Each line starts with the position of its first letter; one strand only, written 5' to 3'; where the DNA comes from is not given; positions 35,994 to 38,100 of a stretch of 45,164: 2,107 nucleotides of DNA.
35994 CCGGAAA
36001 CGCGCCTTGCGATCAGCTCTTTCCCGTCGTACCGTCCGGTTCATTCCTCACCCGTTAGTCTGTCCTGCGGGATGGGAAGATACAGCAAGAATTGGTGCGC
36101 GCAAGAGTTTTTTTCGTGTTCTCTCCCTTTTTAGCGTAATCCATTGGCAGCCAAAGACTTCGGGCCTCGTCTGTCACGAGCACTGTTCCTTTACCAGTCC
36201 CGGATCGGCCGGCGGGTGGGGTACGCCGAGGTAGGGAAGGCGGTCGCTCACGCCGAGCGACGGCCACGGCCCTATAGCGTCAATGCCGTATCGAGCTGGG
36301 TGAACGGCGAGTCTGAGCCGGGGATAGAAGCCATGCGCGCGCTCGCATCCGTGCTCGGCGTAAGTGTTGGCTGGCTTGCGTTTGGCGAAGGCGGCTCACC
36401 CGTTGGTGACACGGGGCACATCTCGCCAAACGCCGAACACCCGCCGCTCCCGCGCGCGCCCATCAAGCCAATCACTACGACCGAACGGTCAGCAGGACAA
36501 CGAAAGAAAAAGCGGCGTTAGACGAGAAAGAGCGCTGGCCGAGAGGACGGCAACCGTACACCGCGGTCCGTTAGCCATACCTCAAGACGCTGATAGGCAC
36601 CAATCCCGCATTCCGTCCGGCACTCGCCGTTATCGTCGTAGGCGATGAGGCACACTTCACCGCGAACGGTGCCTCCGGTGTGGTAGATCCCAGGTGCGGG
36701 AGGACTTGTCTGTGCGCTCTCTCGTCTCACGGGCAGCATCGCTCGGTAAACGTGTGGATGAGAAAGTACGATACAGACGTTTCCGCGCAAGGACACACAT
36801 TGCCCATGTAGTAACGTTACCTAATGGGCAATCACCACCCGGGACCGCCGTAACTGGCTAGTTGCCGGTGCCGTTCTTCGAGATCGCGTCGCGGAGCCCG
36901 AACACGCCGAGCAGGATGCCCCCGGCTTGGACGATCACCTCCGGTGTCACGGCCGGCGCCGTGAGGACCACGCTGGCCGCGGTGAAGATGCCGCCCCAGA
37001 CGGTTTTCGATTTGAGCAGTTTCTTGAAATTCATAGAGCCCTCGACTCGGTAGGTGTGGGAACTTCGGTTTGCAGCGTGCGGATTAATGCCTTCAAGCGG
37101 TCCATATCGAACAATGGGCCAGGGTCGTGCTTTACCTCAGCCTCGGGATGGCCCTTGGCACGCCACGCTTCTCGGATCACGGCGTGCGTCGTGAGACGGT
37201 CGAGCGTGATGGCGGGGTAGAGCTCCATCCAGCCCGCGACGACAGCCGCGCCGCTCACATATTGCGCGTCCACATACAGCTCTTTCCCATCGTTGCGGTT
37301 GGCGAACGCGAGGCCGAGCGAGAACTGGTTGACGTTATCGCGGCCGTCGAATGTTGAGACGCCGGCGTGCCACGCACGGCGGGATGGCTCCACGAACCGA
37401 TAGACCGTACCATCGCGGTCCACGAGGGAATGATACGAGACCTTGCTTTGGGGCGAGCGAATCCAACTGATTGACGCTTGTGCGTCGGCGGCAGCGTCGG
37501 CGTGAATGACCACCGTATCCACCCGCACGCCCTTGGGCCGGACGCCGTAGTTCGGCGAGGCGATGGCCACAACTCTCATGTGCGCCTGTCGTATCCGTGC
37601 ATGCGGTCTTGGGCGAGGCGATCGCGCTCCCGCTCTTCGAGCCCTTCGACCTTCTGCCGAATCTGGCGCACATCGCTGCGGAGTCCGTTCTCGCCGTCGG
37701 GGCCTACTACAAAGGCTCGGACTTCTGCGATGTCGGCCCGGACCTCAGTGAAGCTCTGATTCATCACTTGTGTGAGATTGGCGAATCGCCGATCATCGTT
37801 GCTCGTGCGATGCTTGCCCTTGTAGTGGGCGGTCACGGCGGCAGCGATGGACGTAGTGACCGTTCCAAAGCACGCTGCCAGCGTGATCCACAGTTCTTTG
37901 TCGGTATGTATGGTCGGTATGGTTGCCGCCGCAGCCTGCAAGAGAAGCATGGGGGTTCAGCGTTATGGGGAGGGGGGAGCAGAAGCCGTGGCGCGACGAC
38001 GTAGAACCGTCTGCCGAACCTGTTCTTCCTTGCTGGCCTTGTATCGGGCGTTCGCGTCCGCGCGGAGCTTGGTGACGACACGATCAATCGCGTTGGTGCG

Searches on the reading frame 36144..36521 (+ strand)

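Call 66: search_protein_families(library=pfam, proteins=[window:36144-36521:+], max_evalue=0.01)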
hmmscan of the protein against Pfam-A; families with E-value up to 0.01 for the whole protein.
window:36144-36521:+ (125 aa): 2 families
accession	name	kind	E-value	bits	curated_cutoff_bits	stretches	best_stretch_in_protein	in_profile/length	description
PF01381.28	HTH_3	-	1e-06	29.1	23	1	45-78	22-55/55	Helix-turn-helix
PF13560.12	HTH_31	-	0.0042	17.8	27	1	16-74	6-57/64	Helix-turn-helix domain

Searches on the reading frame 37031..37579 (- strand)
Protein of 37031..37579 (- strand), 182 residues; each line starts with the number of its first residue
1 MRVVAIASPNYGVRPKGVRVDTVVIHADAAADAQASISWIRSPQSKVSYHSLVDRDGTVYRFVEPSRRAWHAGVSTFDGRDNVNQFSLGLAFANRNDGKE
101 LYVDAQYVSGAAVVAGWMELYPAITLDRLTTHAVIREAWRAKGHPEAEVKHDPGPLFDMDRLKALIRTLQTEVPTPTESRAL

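Call 3: search_protein_families(library=pfam, proteins=[window:37031-37579:-], max_evalue=0.1)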
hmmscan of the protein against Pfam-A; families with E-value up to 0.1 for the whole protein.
window:37031-37579:- (182 aa): 1 family
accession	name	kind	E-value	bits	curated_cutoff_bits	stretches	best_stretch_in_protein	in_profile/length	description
PF01510.30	Amidase_2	-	2.4e-24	86.6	26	1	18-155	3-131/131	N-acetylmuramoyl-L-alanine amidase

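Call 4: search_protein_families(library=phrogs, proteins=[window:37031-37579:-], max_evalue=0.01)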
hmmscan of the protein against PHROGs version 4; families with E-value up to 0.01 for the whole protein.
window:37031-37579:- (182 aa): 15 families
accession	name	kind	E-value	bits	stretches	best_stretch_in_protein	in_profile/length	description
phrog_1794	-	lysis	4.3e-19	70.1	1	14-171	50-197/336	amidase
phrog_9611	-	lysis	1.5e-15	58.5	1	16-158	19-153/246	endolysin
phrog_12609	-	lysis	1.2e-13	52.2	1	17-172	20-185/264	endolysin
phrog_670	-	lysis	1.6e-12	48.1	1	9-167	103-251/596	endolysin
phrog_880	-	lysis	1.1e-10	42.4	1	20-177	193-342/435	endolysin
phrog_1493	-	lysis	1.2e-10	42.2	1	15-171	29-169/394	endolysin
phrog_833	-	lysis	4.4e-10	40.7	1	11-121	21-127/294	endolysin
phrog_3088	-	lysis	7.5e-10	40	1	15-133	19-132/248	amidase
phrog_2998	-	lysis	3.2e-07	31.2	1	16-175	142-307/485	endolysin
phrog_19265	-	unknown function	9.1e-07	29.8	1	6-122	10-119/293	-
phrog_2338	-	lysis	1.6e-06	28.7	1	11-103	19-108/346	endolysin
phrog_7698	-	lysis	9.1e-06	26.7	1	15-78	19-83/316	endolysin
phrog_14048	-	lysis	1.9e-05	25.5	1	10-114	17-120/305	endolysin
phrog_700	-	lysis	0.00073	20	1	19-93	208-273/491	endolysin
phrog_822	-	lysis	0.0082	16.9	0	19-124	23-130/215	amidase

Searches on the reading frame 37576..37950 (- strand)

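Call 3: search_protein_families(library=pfam, proteins=[window:37576-37950:-], max_evalue=0.1)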
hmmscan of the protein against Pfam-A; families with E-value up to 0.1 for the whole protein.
window:37576-37950:- (124 aa): 0 families

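Call 4: search_protein_families(library=phrogs, proteins=[window:37576-37950:-], max_evalue=0.01)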
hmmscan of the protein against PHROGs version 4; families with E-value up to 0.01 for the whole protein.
window:37576-37950:- (124 aa): 1 family
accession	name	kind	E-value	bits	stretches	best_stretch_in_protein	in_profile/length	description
phrog_404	-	tail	3e-06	28.3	1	21-115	14-112/118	minor tail protein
